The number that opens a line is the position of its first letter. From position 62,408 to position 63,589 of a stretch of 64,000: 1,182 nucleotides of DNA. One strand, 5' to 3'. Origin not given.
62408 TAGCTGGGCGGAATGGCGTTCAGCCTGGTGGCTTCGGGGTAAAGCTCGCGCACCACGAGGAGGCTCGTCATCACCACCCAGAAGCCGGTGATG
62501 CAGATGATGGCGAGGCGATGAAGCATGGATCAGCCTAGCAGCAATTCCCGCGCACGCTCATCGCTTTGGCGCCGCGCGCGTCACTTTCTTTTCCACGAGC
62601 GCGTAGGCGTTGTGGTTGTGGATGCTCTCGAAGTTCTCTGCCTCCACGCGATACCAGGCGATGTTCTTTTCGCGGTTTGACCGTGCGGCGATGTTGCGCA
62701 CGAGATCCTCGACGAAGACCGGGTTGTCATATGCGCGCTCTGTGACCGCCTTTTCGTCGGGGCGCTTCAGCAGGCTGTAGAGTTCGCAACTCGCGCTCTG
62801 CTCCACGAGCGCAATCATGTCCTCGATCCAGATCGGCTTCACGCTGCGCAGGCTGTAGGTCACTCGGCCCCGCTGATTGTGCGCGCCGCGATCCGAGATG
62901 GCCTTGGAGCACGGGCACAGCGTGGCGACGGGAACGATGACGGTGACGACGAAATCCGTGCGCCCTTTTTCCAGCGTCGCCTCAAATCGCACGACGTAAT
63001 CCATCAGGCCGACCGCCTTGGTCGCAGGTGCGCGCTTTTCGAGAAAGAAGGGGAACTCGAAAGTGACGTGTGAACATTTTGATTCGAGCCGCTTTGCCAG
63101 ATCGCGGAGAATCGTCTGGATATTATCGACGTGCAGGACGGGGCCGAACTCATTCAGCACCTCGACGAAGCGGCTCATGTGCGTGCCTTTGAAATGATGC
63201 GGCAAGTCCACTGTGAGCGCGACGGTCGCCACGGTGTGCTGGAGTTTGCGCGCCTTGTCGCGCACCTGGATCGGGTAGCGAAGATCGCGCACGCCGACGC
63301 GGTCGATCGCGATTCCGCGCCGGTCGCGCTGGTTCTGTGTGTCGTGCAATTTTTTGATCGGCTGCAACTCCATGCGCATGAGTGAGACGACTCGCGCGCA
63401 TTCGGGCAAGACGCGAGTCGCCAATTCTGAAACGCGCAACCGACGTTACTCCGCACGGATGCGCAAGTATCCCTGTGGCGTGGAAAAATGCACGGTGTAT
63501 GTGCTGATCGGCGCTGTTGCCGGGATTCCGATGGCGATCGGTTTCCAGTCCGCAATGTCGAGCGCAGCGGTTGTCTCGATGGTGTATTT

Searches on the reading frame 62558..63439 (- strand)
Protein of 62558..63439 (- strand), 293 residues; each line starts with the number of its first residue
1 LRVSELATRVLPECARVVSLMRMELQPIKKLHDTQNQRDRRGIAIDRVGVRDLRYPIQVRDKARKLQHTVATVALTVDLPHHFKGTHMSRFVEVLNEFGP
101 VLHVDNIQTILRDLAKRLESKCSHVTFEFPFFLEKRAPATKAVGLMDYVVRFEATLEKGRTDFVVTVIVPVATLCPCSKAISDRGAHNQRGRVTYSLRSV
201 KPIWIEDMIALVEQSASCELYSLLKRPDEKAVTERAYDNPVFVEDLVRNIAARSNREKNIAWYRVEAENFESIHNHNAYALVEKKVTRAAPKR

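Call 63: search_protein_families(library=pfam, proteins=[window:62558-63439:-], max_evalue=0.0001)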
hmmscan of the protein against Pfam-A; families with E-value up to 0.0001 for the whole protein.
window:62558-63439:- (293 aa): 1 family
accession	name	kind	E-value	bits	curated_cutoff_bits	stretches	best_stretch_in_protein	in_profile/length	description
PF02649.19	GCHY-1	-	1.6e-95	320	25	1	31-280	1-260/260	Type I GTP cyclohydrolase folE2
